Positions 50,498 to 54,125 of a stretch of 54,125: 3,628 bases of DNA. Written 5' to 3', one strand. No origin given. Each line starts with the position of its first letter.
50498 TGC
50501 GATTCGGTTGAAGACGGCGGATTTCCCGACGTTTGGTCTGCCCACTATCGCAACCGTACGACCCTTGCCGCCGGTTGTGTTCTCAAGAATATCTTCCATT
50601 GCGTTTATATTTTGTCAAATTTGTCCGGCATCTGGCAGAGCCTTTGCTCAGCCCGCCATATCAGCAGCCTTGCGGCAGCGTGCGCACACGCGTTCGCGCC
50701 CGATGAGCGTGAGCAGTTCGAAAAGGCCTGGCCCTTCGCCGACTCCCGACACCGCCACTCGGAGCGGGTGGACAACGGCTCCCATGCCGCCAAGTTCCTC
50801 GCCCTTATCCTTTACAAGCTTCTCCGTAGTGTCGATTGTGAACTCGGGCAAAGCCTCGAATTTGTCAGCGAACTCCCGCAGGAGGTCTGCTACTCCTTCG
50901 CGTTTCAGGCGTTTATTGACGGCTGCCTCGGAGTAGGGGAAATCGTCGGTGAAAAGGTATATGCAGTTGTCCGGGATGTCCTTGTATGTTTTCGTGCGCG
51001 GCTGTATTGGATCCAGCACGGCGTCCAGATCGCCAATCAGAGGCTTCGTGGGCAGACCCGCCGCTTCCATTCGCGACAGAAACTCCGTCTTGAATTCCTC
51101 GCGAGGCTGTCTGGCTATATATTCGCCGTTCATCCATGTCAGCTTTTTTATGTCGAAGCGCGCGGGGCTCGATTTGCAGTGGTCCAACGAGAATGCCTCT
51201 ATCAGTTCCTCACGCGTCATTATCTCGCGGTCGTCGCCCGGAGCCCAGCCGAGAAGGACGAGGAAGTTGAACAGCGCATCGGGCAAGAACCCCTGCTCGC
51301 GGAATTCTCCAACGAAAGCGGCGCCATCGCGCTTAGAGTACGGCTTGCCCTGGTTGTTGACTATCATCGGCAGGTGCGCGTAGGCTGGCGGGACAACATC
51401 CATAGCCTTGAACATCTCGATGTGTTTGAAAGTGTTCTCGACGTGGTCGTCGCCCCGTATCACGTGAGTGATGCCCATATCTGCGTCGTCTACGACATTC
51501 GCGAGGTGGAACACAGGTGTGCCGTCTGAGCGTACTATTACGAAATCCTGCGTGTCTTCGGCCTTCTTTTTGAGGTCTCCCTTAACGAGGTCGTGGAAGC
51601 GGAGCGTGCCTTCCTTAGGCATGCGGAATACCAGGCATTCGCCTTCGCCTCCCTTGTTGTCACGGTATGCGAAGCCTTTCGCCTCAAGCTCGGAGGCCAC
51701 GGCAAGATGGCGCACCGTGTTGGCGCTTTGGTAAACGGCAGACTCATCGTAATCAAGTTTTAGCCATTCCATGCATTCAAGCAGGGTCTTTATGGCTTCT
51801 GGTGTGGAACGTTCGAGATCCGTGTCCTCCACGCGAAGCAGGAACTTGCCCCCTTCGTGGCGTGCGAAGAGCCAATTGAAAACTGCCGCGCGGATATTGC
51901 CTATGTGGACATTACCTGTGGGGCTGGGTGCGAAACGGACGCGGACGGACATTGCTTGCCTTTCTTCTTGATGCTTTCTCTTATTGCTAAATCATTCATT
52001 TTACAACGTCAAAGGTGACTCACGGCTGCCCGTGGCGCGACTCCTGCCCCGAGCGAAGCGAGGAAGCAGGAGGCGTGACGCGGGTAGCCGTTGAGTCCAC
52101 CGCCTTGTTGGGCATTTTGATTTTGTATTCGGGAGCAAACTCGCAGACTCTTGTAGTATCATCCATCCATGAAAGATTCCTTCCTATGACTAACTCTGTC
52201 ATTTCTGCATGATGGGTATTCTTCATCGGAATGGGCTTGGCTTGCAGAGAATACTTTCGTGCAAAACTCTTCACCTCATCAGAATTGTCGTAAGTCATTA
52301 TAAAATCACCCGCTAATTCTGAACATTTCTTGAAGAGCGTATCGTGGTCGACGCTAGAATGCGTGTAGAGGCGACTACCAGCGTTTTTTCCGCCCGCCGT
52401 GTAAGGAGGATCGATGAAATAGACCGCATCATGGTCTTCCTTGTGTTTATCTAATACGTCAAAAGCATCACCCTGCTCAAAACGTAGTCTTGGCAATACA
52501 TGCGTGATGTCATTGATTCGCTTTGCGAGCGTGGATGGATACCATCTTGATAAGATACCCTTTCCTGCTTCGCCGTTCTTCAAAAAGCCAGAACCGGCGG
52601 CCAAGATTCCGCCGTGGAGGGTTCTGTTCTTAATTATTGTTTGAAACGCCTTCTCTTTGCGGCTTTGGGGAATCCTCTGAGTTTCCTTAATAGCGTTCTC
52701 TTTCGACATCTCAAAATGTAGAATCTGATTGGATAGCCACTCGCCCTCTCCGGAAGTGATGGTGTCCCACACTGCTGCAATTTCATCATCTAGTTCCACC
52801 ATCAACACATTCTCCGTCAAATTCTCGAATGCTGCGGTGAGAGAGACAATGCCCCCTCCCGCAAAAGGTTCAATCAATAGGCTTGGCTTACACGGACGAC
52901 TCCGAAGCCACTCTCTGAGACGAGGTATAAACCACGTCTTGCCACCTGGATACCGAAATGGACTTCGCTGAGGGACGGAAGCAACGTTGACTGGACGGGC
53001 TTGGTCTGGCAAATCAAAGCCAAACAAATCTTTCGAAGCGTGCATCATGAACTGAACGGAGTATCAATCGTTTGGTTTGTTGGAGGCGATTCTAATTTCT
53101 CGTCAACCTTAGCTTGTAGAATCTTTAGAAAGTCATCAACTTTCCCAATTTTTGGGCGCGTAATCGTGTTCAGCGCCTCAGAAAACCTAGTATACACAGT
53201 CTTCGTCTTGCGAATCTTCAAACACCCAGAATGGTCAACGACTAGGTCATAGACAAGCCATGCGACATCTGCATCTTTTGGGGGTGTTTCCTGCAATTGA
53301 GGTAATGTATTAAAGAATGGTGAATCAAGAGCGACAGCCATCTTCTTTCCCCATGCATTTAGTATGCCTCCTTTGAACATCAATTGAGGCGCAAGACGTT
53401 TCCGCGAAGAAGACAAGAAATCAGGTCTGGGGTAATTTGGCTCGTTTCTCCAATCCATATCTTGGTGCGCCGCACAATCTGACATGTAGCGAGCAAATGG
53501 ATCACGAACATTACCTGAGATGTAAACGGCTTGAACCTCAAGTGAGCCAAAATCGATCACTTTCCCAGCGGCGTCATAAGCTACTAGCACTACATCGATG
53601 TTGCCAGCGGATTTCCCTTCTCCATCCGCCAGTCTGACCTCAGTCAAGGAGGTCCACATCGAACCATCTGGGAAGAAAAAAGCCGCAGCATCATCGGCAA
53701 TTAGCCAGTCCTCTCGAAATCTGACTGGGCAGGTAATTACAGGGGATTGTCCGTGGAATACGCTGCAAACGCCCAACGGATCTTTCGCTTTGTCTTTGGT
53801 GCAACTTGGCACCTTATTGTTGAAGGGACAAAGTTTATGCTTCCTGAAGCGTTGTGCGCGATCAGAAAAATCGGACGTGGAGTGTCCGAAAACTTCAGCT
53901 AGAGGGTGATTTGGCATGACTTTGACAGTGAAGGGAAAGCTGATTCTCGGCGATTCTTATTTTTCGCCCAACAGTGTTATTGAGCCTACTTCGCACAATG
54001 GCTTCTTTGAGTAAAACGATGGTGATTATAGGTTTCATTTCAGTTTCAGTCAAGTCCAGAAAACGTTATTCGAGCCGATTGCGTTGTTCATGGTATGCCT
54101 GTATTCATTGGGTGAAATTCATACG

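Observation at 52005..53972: Complete integron cassette carrying a restriction-modification system, absent from the ORF track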

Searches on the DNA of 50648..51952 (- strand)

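Call 55: search_with_rna_model(model_id=R1, sources=[L015, L016, L095, L098, L099, L100, L101, L102, L103, L104, L105, L106, L107, L108, L109, L110, L111, L112, L113, L114, L115, L116, L117, L118, L119, L120, L121, L122, L123, L124, L125, L126, L127, L128, L129, L130, L131, L132, L133, L134, L135, L136, L137, L138, L139, L140, L141, L142, L143, L144, L145, L146, L147, L148, L149, L150, L151, L152, L153, L154, L155, L156, L157, L158, L159, L160, L161, L162, L163, L164, L165, L166, L167, L168, L169, L170, L171, L172, L173], max_evalue=0.01)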
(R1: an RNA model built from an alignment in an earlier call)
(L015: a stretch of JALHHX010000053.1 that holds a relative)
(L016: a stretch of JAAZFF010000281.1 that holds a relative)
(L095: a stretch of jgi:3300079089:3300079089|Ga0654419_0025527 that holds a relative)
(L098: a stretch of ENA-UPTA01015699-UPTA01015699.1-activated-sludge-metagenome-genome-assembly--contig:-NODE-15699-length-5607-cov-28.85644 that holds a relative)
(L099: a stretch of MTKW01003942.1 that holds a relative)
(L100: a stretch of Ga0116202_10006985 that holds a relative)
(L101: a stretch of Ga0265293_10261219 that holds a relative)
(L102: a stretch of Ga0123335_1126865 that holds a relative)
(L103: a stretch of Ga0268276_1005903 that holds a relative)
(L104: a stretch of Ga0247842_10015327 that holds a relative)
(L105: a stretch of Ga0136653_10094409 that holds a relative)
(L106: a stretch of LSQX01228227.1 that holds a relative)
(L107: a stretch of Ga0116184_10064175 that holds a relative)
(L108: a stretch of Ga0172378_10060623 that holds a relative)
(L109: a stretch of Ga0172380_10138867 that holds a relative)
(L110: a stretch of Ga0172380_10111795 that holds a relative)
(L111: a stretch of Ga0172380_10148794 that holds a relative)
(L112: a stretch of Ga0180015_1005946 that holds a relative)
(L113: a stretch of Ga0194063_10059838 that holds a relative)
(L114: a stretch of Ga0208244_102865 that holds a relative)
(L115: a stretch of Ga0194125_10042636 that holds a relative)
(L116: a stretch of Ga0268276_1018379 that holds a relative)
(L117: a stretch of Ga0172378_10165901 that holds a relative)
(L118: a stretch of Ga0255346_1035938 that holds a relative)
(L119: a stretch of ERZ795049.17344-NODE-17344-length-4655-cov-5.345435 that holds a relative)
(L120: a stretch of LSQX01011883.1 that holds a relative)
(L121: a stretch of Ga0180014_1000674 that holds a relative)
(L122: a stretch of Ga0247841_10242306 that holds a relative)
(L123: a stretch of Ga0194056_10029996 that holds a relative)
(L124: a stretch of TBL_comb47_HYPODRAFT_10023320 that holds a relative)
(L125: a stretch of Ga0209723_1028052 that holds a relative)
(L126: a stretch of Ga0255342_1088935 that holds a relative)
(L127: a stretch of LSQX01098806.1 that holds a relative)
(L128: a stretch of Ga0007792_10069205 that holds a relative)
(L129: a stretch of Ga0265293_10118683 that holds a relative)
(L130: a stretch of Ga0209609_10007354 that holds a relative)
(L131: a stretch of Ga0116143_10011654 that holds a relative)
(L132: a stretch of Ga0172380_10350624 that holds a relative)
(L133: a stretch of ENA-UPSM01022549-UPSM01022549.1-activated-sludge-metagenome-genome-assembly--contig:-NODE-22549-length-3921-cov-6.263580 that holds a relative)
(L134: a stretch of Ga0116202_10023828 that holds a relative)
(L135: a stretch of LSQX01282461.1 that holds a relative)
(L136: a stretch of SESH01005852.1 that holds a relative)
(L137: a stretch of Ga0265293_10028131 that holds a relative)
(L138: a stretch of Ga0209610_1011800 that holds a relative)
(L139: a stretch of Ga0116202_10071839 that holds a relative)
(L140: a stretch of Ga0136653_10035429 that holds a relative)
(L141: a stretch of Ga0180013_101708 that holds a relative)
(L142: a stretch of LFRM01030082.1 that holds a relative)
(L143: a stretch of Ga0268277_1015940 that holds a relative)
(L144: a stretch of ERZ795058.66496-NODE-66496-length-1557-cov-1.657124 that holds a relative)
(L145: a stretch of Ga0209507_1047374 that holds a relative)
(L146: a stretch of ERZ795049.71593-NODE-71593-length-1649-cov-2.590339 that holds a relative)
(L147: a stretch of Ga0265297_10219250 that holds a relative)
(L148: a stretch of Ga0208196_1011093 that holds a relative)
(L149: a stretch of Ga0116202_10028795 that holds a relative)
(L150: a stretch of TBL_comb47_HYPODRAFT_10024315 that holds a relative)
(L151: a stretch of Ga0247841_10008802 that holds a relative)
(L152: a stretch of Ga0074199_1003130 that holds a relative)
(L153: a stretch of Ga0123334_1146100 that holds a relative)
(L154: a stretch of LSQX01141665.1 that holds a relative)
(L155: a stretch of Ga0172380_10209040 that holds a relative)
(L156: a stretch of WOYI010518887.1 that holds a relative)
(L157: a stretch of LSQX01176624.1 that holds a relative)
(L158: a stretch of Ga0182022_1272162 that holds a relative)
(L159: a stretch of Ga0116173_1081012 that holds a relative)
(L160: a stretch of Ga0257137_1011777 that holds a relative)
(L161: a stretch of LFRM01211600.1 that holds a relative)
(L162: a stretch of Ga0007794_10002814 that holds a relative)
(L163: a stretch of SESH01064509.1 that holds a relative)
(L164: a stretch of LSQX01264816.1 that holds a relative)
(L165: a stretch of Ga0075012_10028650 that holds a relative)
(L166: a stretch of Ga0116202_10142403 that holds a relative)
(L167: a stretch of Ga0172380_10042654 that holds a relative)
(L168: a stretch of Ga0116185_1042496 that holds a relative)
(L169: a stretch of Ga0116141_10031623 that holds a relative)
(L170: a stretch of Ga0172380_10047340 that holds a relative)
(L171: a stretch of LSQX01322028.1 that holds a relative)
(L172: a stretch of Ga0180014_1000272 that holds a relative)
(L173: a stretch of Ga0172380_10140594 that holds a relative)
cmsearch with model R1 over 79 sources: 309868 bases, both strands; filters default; matches with E-value up to 0.01: 77.
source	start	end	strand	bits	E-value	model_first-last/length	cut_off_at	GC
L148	3176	3246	+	63.8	1.7e-11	1-70/70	no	0.72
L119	2566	2624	+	62.5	3.1e-11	1-70/70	no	0.64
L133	2238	2296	-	62.5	3.1e-11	1-70/70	no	0.64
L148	120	178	+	62.5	3.1e-11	1-70/70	no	0.64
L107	134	197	+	61.1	6.6e-11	1-70/70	no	0.69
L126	217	287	+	60.8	7.5e-11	1-70/70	no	0.66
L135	2440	2498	-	59.9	1.2e-10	1-70/70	no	0.68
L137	1840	1898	+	59.2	1.7e-10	1-70/70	no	0.68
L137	2232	2290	+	58.7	2.3e-10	1-70/70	no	0.68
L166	336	405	-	58.6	2.3e-10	1-70/70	no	0.64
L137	476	534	+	58.5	2.5e-10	1-70/70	no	0.66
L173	382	450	+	58.4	2.6e-10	1-70/70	no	0.64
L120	4566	4626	-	58.1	3e-10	1-70/70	no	0.7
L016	5706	5776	-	56.7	6.4e-10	1-70/70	no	0.61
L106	7219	7289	-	56.7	6.4e-10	1-70/70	no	0.61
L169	3608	3671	+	54.7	1.7e-09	1-70/70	no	0.59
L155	312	371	-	53.3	3.6e-09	1-70/70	no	0.62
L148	2357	2418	+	51.1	1.1e-08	1-70/70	no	0.69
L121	2874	2945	-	50.8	1.3e-08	1-70/70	no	0.6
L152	7811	7868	-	49.7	2.2e-08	1-70/70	no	0.64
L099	525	583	-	49.3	2.7e-08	1-70/70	no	0.66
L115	1509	1571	+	49.2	2.8e-08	1-70/70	no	0.67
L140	919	990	-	48.8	3.6e-08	1-70/70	no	0.44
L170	464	535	+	48.7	3.7e-08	1-70/70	no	0.65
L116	2085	2165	-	47.8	5.8e-08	1-70/70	no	0.63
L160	623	703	+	47.8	5.8e-08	1-70/70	no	0.63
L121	2341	2404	-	47.4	7.1e-08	1-70/70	no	0.7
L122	409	478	-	47.1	8.5e-08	1-70/70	no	0.67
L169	2491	2554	+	47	8.8e-08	1-70/70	no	0.61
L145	93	152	+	45.7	1.7e-07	1-70/70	no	0.68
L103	6541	6614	+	45.6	1.9e-07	1-70/70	no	0.68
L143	1877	1950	+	45.6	1.9e-07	1-70/70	no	0.68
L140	2261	2331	-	44.5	3.2e-07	1-70/70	no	0.69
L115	513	572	+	44.3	3.6e-07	1-70/70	no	0.68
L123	696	763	+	43.4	5.5e-07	1-70/70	no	0.74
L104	2388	2451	-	43.1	6.4e-07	1-70/70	no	0.66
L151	2548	2611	-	43.1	6.4e-07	1-70/70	no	0.66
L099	1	63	-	42.1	1.1e-06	1-68/70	3'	0.63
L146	470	527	+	41.6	1.4e-06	1-70/70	no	0.62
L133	1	59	-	41.5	1.5e-06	1-67/70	3'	0.68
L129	1928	1983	-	40.8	2.2e-06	1-70/70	no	0.68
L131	2751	2822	-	40.6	2.4e-06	1-70/70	no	0.54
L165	3378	3446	-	40.4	2.7e-06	1-70/70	no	0.65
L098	46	117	+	40.3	2.8e-06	1-70/70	no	0.53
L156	49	122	+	40.3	2.8e-06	1-70/70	no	0.55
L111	1628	1687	-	40.2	2.9e-06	1-70/70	no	0.63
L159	1354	1450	+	38.7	6.2e-06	1-70/70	no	0.67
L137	899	969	+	38.6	6.4e-06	1-70/70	no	0.63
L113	1587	1646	-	38.5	6.9e-06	1-70/70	no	0.62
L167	781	842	-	36.6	1.8e-05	1-70/70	no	0.61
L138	2953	3024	-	36.2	2.2e-05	1-70/70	no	0.4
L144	442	507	+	35.8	2.7e-05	1-70/70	no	0.7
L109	233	294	+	35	4.2e-05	1-70/70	no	0.58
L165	2253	2315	-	34.9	4.3e-05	1-70/70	no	0.57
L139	77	136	+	34.7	4.8e-05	1-70/70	no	0.6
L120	4006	4069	-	34.4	5.7e-05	1-70/70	no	0.66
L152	6220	6315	-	34.3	5.9e-05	1-70/70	no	0.65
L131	5678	5747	-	33.7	8.1e-05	1-70/70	no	0.61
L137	1300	1362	+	33.5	9e-05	1-70/70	no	0.6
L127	5660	5710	-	33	0.00012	1-70/70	no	0.61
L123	1393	1456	+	32.8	0.00013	1-70/70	no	0.64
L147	828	903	-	32.6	0.00014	1-70/70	no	0.51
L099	3923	3978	-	32.5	0.00015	1-70/70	no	0.62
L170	128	185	+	31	0.00032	1-70/70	no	0.72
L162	3956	4011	-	30.7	0.00037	1-70/70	no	0.66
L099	3484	3555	-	29.7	0.00063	1-70/70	no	0.42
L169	3345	3407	+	29.2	0.00079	1-70/70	no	0.63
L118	262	345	-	28.8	0.001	1-70/70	no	0.73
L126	1083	1166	+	28.8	0.001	1-70/70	no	0.73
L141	2552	2608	-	28.8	0.001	1-70/70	no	0.53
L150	3046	3141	+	28.5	0.0012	1-70/70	no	0.67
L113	906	958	-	27.4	0.002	1-70/70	no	0.66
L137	2671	2738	+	25.7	0.0048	1-70/70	no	0.69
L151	7982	8042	-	25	0.0068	1-70/70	no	0.64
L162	3422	3481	-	24.9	0.0075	1-70/70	no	0.58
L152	7103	7197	-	24.4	0.0092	1-70/70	no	0.71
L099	4387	4444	-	24.4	0.0093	1-70/70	no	0.67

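Call 56: search_with_rna_model(model_id=R1, sources=[L017, L018, L019, L020, L021, L022, L023, L024, L025, L026, L027, L028, L029, L030, L031, L032, L033, L034, L035, L036, L037, L038, L039, L040, L041, L042, L043, L044, L045, L046, L047, L048, L049, L050, L051, L052, L053, L054, L055, L056, L057, L058, L059, L060, L061, L062, L063, L064, L065, L066, L067, L068, L069, L070, L071, L072, L073, L074, L075, L076, L077, L078, L079, L080, L081, L082, L083, L084, L085, L086, L087, L088, L089, L090, L091, L092, L093, L094, L096, L097], max_evalue=0.01)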
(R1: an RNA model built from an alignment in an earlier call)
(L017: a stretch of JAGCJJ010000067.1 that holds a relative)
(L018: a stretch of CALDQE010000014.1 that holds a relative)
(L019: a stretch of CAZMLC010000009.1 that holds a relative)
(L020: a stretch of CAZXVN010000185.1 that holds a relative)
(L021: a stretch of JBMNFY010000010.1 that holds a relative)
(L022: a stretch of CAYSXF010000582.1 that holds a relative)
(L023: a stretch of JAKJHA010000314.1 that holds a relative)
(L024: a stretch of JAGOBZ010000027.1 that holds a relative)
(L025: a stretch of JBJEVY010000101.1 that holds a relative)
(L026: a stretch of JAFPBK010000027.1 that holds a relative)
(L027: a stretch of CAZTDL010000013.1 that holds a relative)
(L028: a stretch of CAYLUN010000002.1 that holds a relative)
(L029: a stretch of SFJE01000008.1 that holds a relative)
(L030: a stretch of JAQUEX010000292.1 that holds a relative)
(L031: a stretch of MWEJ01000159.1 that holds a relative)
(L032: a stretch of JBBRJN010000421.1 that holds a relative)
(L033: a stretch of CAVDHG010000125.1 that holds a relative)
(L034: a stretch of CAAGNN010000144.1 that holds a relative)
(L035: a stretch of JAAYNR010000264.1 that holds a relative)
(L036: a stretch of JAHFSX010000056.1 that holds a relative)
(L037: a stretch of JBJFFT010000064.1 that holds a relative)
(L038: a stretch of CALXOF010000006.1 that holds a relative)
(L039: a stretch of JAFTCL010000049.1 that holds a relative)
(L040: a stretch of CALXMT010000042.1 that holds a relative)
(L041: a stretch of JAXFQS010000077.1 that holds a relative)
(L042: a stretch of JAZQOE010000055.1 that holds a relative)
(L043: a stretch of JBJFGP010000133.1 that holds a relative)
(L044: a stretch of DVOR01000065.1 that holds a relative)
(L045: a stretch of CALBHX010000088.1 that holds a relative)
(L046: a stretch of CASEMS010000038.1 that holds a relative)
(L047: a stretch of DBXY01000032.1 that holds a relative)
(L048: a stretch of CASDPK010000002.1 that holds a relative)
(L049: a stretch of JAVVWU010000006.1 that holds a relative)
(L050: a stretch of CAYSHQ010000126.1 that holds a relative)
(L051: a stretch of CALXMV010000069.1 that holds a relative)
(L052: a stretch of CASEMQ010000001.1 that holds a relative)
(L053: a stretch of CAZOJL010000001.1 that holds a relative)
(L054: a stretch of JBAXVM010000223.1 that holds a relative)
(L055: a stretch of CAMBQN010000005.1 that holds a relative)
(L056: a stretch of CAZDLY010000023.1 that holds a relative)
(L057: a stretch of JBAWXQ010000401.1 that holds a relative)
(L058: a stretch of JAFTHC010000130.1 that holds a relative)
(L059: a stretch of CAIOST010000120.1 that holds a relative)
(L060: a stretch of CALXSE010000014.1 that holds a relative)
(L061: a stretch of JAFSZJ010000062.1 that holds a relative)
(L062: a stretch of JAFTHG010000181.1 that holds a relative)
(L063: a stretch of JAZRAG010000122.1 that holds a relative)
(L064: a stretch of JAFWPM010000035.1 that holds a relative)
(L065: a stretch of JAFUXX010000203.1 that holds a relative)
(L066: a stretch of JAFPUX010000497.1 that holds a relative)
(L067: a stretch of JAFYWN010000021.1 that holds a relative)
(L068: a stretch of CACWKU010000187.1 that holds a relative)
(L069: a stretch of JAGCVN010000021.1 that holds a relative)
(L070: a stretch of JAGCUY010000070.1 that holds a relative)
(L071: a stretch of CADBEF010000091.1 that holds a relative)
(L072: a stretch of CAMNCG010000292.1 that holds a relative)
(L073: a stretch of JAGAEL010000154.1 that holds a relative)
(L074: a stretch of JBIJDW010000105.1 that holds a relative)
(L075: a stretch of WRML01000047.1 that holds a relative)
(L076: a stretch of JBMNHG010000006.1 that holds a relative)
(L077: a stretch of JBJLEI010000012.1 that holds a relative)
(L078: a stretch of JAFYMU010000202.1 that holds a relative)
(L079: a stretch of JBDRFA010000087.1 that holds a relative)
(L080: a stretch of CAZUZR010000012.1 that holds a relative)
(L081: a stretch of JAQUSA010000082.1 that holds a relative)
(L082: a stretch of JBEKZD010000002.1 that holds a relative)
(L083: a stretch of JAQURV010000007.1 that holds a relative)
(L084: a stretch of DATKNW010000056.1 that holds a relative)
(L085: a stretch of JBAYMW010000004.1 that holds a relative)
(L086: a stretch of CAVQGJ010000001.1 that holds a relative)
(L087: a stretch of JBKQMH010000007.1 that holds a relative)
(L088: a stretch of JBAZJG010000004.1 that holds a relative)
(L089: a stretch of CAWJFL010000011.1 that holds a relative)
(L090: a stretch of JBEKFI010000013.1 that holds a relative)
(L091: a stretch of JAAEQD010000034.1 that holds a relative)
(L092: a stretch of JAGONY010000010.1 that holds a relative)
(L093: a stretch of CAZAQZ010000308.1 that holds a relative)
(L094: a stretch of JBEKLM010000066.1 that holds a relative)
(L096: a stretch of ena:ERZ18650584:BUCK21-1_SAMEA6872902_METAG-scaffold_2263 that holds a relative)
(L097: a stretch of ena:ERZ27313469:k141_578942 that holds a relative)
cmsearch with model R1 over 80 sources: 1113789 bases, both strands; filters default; matches with E-value up to 0.01: 2.
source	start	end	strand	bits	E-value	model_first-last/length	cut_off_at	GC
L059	11878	11940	+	40.3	1e-05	1-70/70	no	0.67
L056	2867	2944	-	39.5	1.5e-05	1-70/70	no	0.65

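Call 57: search_with_rna_model(model_id=R1, sources=[L016, L015, L095], filters=off, max_evalue=5, show_alignments=3)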
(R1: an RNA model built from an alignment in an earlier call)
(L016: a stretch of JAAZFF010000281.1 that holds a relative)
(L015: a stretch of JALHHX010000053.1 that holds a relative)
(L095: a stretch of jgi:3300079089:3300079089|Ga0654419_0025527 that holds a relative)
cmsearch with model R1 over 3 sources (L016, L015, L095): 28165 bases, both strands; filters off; matches with E-value up to 5: 9.
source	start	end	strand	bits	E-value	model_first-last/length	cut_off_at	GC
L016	5706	5776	-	56.7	5.8e-11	1-70/70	no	0.61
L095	2230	2289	-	22.6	0.0022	1-70/70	no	0.52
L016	5316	5359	-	15.9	0.068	1-70/70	no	0.52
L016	7064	7116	-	11.6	0.6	1-70/70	no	0.47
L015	559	597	-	10.9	0.87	1-70/70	no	0.69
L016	5902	5953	+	10.4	1.1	1-70/70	no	0.52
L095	3118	3155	-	8.7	2.7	1-70/70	no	0.61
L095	2704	2725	-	7.7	4.3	1-70/70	no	0.55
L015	11354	11381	+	7.7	4.3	1-70/70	no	0.54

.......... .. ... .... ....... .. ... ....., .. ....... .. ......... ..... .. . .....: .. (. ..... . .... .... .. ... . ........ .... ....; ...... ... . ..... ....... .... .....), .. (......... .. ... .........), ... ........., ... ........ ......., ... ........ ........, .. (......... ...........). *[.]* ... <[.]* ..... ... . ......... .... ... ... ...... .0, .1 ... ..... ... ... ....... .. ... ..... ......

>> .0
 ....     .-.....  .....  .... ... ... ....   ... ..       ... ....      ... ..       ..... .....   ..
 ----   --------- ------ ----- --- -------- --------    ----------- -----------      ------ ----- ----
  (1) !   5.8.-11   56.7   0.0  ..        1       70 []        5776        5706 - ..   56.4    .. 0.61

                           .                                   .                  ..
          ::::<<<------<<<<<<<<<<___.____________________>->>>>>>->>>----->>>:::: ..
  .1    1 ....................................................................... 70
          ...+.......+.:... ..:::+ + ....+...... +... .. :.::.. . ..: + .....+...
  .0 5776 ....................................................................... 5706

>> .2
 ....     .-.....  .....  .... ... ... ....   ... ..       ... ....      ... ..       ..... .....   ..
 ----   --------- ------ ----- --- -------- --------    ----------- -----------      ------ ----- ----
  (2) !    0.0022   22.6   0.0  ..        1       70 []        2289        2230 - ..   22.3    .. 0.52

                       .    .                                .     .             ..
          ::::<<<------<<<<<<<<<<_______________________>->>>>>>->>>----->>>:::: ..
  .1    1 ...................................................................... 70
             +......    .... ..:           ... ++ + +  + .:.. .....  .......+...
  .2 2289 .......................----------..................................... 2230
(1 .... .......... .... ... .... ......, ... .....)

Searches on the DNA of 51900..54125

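Call 76: search_rna_families(source=window, start=51900, end=54125, threshold=evalue, max_evalue=1)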
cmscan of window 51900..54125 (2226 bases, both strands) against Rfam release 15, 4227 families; matches with E-value up to 1: 1.
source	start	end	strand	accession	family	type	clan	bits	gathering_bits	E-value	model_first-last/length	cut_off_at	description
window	53638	53698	-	RF01131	sR47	Gene; snRNA; snoRNA; CD-box;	CL00132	16.3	40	0.87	1-55/55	no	Small nucleolar RNA sR47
